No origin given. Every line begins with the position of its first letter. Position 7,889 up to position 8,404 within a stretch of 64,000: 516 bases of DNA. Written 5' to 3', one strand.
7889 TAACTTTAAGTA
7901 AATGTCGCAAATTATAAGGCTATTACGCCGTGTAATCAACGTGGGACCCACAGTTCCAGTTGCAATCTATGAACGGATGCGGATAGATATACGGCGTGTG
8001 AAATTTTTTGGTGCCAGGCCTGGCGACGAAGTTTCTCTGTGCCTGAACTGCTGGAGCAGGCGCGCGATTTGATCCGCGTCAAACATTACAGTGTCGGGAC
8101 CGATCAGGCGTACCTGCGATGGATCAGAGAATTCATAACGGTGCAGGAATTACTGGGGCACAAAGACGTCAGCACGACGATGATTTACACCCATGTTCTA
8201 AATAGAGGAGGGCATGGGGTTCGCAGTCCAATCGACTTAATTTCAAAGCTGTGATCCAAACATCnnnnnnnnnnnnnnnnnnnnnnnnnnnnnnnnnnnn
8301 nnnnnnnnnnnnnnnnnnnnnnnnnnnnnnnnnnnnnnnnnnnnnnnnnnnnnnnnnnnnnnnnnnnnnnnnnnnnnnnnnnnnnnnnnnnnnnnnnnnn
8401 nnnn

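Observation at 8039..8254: Integron integrase reduced to a 71-aa in-frame N/C-terminal fusion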

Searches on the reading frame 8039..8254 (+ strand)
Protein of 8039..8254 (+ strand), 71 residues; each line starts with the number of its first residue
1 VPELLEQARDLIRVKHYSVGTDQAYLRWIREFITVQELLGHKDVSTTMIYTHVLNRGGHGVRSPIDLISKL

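Call 3: search_protein_families(library=pfam, proteins=[window:8039-8254:+], max_evalue=1)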
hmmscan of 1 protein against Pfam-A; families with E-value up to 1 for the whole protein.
window:8039-8254:+ (71 aa): 2 families
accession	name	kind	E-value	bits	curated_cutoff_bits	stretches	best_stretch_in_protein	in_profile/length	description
PF13495.12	Phage_int_SAM_4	-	1.6e-05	25.6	27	1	4-35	1-32/85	Phage integrase, N-terminal SAM-like domain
PF00589.27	Phage_integrase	-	2.5e-05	24.6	27.1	1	34-54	149-169/172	Phage integrase family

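Call 4: search_protein_families(library=ncbifam, proteins=[window:8039-8254:+], max_evalue=1)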
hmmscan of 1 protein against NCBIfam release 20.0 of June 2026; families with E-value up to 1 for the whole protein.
window:8039-8254:+ (71 aa): 8 families
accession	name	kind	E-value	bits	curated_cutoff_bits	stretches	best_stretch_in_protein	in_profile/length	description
TIGR02249.1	integrase_gron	subfamily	5.8e-21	75.2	265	2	34-66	281-313/315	integron integrase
NF011946.0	PRK15417.1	equivalog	2e-18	66.6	435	2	34-70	296-332/337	integron integrase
TIGR02224.1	recomb_XerC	equivalog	1.8e-07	30.8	335.15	1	31-53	255-277/295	tyrosine recombinase XerC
NF001399.0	PRK00283.1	subfamily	2e-07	30.6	279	1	34-55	264-285/300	tyrosine recombinase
TIGR02225.1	recomb_XerD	equivalog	1e-06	28.3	329.6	1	34-55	255-276/290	site-specific tyrosine recombinase XerD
NF040815.2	recomb_XerA_Arch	equivalog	1.6e-06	27.9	220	1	34-53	235-254/263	site-specific tyrosine recombinase/integron integrase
NF003462.0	PRK05084.1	equivalog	0.0011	17.7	267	1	27-56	318-347/360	tyrosine recombinase XerS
NF002331.0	PRK01287.1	subfamily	0.0035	16.4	371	1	34-53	293-312/365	site-specific tyrosine recombinase XerC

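Call 5: search_solved_structures(query=window:8039-8254:+, max_evalue=10, show_alignments=3)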
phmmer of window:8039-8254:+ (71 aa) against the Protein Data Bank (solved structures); distinct sequences matched with E-value up to 10: 14.
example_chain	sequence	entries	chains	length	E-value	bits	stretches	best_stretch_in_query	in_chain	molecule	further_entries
2a3v_A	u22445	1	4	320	4.3e-13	52.3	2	31-66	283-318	site-specific recombinase IntI4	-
4a8e_A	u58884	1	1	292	0.00097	22.7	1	34-55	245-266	PROBABLE TYROSINE RECOMBINASE XERC-LIKE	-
5dcf_A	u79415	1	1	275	0.0016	22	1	32-55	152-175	Tyrosine recombinase XerD,DNA translocase FtsK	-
1a0p_A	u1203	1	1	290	0.0017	22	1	33-54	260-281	SITE-SPECIFIC RECOMBINASE XERD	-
9i5v_14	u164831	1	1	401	0.027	18.1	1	26-53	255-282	Ribosome-associated translation inhibitor RaiA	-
5hxy_A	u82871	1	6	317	0.064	17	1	32-54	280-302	Tyrosine recombinase XerA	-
5jjv_A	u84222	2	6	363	0.31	14.8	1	30-53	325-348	Tyrosine recombinase XerH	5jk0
4p15_A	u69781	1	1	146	0.34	14.7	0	9-32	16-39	Bacillus lehensis ClpC N-terminal domain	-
7jhy_e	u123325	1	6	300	0.49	14.2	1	18-64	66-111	Csf2 (Cas7)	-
4ep2_A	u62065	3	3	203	0.75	13.6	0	30-61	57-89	protease, tethered dimer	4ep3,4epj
8up5_P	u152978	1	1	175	0.84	13.4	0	20-38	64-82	KEOPS complex subunit Pcc1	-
5dor_A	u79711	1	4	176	0.91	13.3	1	32-53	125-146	Integrase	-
4eq0_A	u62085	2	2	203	0.92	13.3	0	30-60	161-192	protease, tethered dimer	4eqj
5c6k_A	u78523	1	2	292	1.7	12.5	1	32-53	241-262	Integrase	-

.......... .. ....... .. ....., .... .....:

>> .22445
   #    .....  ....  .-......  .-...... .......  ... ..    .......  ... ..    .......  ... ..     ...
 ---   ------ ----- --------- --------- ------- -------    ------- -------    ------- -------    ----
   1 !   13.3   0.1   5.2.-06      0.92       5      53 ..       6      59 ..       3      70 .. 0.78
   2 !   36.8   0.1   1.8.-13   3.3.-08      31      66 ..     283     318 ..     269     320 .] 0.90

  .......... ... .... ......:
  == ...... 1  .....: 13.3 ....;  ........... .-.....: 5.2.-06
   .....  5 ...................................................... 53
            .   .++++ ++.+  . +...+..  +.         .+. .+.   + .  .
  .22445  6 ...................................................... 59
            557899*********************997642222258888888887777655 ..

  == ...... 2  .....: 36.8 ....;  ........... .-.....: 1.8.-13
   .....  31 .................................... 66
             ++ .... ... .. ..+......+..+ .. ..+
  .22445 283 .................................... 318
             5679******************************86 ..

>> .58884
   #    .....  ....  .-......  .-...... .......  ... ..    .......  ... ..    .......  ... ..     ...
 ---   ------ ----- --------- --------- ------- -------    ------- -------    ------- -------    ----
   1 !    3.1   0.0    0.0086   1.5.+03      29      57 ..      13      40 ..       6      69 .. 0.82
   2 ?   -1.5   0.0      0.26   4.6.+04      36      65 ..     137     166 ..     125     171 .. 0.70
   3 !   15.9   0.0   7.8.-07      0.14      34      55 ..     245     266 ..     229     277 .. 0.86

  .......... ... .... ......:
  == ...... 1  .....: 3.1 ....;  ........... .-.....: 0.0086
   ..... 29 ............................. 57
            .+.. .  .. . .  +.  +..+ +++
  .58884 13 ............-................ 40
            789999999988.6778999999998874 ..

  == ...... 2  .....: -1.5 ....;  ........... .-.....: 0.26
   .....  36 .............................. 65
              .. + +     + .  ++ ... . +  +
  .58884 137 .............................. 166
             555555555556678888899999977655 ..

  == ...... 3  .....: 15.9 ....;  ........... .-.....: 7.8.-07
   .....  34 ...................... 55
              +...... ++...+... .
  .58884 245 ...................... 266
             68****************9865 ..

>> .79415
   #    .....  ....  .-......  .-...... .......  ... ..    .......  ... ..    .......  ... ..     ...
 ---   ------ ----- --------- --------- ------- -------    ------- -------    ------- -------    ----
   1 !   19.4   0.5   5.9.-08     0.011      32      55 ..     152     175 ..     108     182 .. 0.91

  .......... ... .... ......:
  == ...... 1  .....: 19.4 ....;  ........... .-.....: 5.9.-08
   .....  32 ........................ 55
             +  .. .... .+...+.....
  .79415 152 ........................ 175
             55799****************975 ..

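Call 12: find_encoding_contigs(protein=window:8039-8254:+, flank=10000, max_places=10)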
Protein window:8039-8254:+ (71 aa): no gene with exactly this product is on record in the collection.

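Call 14: find_homologous_proteins(query=window:8039-8254:+, max_evalue=0.001)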
Query window:8039-8254:+ (71 aa): 7917 proteins with E <= 0.001 among 8000 candidates; the best 120 are listed.
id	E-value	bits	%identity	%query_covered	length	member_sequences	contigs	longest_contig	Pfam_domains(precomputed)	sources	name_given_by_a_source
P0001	1.9e-39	150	99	100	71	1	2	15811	PF13495.13,PF00589.28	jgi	jgi:integrase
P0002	1.8e-24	103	52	89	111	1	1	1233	PF13495.13,PF00589.28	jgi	jgi:integrase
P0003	4.2e-22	95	48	90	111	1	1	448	PF13495.13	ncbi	-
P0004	8.4e-21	91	41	92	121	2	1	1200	PF13495.13,PF00589.28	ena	-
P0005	2.4e-20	89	50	89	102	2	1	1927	PF13495.13,PF00589.28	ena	-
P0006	2.6e-20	89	40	92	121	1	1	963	PF13495.13,PF00589.28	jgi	-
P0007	6.9e-20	88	45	92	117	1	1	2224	PF13495.13,PF00589.28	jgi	jgi:hypothetical protein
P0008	7.1e-20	88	48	92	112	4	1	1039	PF13495.13,PF00589.28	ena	-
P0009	7.5e-20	88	37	94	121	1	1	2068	PF13495.13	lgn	-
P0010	1.2e-19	87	67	92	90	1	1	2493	PF13495.13,PF00589.28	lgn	-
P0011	1.4e-19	87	48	90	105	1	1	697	PF13495.13,PF00589.28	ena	-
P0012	1.6e-19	87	65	92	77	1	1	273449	PF00589.28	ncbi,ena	-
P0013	1.7e-19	87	39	93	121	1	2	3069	PF13495.13,PF00589.28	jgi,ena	-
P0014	2.0e-19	87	61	94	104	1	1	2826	PF13495.13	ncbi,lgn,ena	-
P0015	2.8e-19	86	53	92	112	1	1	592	PF13495.13,PF00589.28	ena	-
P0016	2.9e-19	86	48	90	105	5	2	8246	PF13495.13,PF00589.28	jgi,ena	-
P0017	3.1e-19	86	48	90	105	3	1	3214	PF13495.13,PF00589.28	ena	-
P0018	3.7e-19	86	52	92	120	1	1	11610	PF13495.13,PF00589.28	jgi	-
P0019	4.4e-19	86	40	92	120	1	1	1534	PF13495.13,PF00589.28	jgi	jgi:site-specific recombinase XerD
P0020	4.8e-19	85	41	93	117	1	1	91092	PF13495.13,PF00589.28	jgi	jgi:site-specific recombinase XerD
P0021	5.0e-19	85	51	92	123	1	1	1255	PF13495.13,PF00589.28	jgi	jgi:integrase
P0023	7.3e-19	85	43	92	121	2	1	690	PF13495.13,PF00589.28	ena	-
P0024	2.5e-18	83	47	90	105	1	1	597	PF13495.13,PF00589.28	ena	-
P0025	2.9e-18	83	51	90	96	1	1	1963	PF13495.13,PF00589.28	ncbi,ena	-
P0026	3.3e-18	83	61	90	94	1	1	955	PF13495.13,PF00589.28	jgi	jgi:site-specific recombinase XerD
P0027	3.4e-18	83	61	92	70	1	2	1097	PF00589.28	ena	-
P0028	3.5e-18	83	64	90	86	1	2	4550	PF13495.13,PF00589.28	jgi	jgi:hypothetical protein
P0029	6.1e-18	82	55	90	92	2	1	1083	PF13495.13,PF00589.28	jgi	-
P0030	6.8e-18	82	41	92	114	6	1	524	PF13495.13,PF00589.28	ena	-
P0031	8.6e-18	81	52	93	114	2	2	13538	PF13495.13,PF00589.28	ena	-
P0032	1.1e-17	81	37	87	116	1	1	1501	PF13495.13,PF00589.28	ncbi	-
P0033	1.5e-17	81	49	94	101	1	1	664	PF13495.13,PF00589.28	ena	-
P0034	1.7e-17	80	56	90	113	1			PF13495.13,PF00589.28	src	-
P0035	1.7e-17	80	49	92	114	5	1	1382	PF13495.13,PF00589.28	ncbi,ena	-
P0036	2.0e-17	80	41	89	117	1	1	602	PF13495.13,PF00589.28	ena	-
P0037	2.1e-17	80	56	92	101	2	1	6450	PF13495.13,PF00589.28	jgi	-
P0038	2.2e-17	80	88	46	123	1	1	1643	PF13495.13,PF00589.28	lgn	-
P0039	2.8e-17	80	38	92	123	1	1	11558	PF13495.13,PF00589.28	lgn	-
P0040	2.9e-17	80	48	92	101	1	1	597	PF13495.13,PF00589.28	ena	-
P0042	3.4e-17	80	40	92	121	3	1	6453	PF13495.13,PF00589.28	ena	-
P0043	3.7e-17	79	47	89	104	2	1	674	PF13495.13,PF00589.28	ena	-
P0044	5.1e-17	79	46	92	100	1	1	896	PF13495.13,PF00589.28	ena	-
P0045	6.0e-17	79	50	89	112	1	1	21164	PF13495.13,PF00589.28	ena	-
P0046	6.6e-17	79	56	92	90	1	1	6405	PF13495.13,PF00589.28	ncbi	-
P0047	7.1e-17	79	48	92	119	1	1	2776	PF13495.13,PF00589.28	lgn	-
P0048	9.4e-17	78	47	92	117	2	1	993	PF13495.13,PF00589.28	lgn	-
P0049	1.0e-16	78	47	92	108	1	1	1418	PF13495.13,PF00589.28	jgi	jgi:site-specific recombinase XerD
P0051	1.4e-16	78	66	94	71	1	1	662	PF00589.28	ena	-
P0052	1.5e-16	77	60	92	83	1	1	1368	PF00589.28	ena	-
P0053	1.8e-16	77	46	83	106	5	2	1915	PF13495.13,PF00589.28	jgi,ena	-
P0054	1.9e-16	77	48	92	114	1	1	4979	PF13495.13,PF00589.28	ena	-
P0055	2.0e-16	77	42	92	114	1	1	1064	PF13495.13,PF00589.28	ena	-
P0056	3.5e-16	76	45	97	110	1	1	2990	PF00589.28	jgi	jgi:site-specific recombinase XerD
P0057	4.2e-16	76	56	82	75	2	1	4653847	PF13495.13,PF00589.28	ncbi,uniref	ncbi:tyrosine-type recombinase/integrase [Methylobacter sp. YRD-M1]|uniref:tyrosine-type recombinase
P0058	4.3e-16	76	54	92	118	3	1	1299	PF13495.13,PF00589.28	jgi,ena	-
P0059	4.5e-16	76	56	90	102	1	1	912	PF13495.13,PF00589.28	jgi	jgi:integrase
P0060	4.5e-16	76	55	92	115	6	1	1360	PF00589.28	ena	-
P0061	4.9e-16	76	58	92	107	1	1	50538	PF00589.28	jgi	jgi:integrase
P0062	4.9e-16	76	66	92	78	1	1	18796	PF00589.28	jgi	jgi:integrase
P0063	6.6e-16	75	55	92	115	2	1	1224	PF00589.28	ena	-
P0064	6.9e-16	75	51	82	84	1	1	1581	PF00589.28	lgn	-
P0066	1.0e-15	75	47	92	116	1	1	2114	PF13495.13,PF00589.28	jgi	jgi:integrase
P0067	1.6e-15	74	54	92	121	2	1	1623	PF13495.13,PF00589.28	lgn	-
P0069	1.9e-15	74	53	92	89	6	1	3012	PF13495.13,PF00589.28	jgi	-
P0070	2.2e-15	74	50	92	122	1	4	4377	PF00589.28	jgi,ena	-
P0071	2.8e-15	73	45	86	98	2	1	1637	PF13495.13,PF00589.28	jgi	jgi:integrase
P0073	3.9e-15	73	56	94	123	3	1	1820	PF00589.28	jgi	-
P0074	4.1e-15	73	57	90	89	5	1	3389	PF00589.28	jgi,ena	-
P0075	4.9e-15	73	49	97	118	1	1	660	PF13495.13,PF00589.28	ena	-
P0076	4.9e-15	73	54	82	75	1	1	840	PF13495.13,PF00589.28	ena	-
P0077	4.9e-15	73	63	92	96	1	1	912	PF00589.28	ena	-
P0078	5.4e-15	73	62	96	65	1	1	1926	PF00589.28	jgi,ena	-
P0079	6.1e-15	72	41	90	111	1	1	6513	PF13495.13,PF00589.28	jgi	jgi:site-specific recombinase XerD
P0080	6.2e-15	72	53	90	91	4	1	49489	PF13495.13,PF00589.28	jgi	jgi:site-specific recombinase XerD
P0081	9.2e-15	72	45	92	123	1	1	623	PF00589.28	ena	-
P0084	1.2e-14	71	42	92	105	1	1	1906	PF00589.28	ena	-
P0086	1.7e-14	71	47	89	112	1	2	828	PF00589.28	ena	-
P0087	1.7e-14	71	47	92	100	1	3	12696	PF00589.28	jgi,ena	jgi:site-specific recombinase XerD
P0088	2.2e-14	71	50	92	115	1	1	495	PF00589.28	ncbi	-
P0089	2.3e-14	71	57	85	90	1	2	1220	PF13495.13,PF00589.28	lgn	-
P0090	2.5e-14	70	45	92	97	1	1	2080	PF00589.28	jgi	-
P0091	2.8e-14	70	63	90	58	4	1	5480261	PF00589.28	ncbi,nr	ncbi:site-specific tyrosine recombinase XerC [Leptolyngbya sp. O-77]|nr:site-specific tyrosine recom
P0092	3.2e-14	70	61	93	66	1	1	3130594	PF00589.28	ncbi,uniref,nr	ncbi:hypothetical protein SCD_n02572 [Sulfuricella denitrificans skB26]|uniref:Tyr recombinase domai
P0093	3.3e-14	70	55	92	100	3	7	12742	PF00589.28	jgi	jgi:hypothetical protein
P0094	3.6e-14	70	39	79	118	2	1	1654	PF13495.13,PF00589.28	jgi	jgi:site-specific recombinase XerD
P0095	3.9e-14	70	60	92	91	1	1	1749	PF00589.28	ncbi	-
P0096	4.3e-14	70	51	97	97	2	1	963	PF00589.28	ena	-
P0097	4.4e-14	70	55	92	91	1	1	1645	PF00589.28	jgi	jgi:integrase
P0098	4.4e-14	70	60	94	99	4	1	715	PF00589.28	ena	-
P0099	4.6e-14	70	43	92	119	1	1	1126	PF00589.28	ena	-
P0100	4.8e-14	70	55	92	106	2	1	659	PF00589.28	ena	-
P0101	4.9e-14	70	49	92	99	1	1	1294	PF13495.13,PF00589.28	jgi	jgi:integrase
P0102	5.0e-14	70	41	87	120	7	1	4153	PF13495.13,PF00589.28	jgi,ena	jgi:integrase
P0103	5.4e-14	69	57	94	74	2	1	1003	PF00589.28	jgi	-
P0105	6.4e-14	69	88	46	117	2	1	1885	PF13495.13,PF00589.28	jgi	-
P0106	6.4e-14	69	60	96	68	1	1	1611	PF00589.28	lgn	-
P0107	7.3e-14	69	42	77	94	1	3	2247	PF13495.13,PF00589.28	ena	-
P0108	7.7e-14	69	58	92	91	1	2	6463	PF00589.28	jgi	-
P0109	8.7e-14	69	40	90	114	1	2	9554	PF00589.28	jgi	jgi:site-specific recombinase XerD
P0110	1.0e-13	69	61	94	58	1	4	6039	PF00589.28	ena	-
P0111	1.2e-13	68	60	92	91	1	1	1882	PF00589.28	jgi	jgi:integrase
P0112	1.2e-13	68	60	92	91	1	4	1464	PF00589.28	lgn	-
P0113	1.4e-13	68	63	90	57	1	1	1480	PF00589.28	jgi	-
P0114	1.4e-13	68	59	92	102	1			PF00589.28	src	-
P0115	1.8e-13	68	41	89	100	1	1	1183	PF13495.13,PF00589.28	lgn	-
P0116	1.8e-13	68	56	92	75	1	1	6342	PF00589.28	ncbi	-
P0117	2.0e-13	68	58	89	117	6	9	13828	PF00589.28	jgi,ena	jgi:integrase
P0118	2.3e-13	67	58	92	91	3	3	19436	PF00589.28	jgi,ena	-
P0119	2.6e-13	67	55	92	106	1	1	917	PF00589.28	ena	-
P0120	2.8e-13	67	60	92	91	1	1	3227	PF00589.28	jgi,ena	-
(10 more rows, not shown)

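Call 17: find_encoding_contigs(protein=P0001, flank=10000, max_places=10)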
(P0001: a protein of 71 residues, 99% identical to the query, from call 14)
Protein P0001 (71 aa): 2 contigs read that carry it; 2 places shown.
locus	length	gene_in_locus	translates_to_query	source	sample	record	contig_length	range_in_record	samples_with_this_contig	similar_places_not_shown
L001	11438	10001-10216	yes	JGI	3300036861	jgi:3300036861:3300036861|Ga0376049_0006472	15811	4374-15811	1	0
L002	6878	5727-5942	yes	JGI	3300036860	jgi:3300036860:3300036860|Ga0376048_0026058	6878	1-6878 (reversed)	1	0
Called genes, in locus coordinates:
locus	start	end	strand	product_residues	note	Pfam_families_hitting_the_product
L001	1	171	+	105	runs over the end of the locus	-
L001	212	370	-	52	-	-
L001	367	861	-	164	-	PF20589:DUF6790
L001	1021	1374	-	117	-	-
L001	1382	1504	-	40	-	-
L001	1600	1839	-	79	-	-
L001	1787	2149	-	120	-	-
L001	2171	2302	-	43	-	-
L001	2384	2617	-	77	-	PF09720:Unstab_antitox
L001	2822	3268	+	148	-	PF04986:Y2_Tnp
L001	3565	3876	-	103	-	PF05016:ParE_toxin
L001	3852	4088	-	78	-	-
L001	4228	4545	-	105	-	-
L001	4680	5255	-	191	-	-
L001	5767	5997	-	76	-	PF20008:DUF6429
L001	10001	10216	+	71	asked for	PF13495:Phage_int_SAM_4 (weak), PF00589:Phage_integrase (faint)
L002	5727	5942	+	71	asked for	PF13495:Phage_int_SAM_4 (weak), PF00589:Phage_integrase (faint)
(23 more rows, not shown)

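Call 23: find_related_loci(query=window:8039-8254:+, collection=metagenome_contigs, flank=4000)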
Query window:8039-8254:+ (71 aa) in metagenome_contigs; peptide patterns used: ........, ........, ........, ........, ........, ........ (x = any residue, [..] = any of these).
600 stretches matched a pattern (row limit reached: there are more); 584 encode a relative of the query (tblastn E <= 1e-3); the best 80 are kept; 80 distinct loci.
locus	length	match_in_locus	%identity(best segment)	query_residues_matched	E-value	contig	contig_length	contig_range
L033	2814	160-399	49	4-66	4e-18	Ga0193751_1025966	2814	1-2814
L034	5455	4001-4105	83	34-68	9e-18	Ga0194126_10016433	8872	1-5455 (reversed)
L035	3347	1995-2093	91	34-66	1e-17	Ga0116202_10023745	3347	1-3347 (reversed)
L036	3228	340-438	94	34-66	2e-17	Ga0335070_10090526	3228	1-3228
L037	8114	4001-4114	84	34-71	3e-17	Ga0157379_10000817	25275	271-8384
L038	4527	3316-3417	91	34-67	2e-17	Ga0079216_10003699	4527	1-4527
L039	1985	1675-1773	91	34-66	2e-17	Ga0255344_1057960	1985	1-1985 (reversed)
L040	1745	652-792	68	20-66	2e-17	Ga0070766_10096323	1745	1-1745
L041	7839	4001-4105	89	34-68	3e-17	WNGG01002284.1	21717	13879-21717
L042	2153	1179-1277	91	34-66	3e-17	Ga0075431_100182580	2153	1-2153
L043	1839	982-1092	81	34-70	3e-17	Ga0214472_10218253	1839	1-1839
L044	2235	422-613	58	5-66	5e-17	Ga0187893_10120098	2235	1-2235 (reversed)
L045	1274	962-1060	94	34-66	5e-17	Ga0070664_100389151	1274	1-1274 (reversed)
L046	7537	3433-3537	89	34-68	4e-17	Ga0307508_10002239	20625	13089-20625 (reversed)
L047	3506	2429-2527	94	34-66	4e-17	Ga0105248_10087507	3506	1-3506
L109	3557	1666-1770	89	34-68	4e-16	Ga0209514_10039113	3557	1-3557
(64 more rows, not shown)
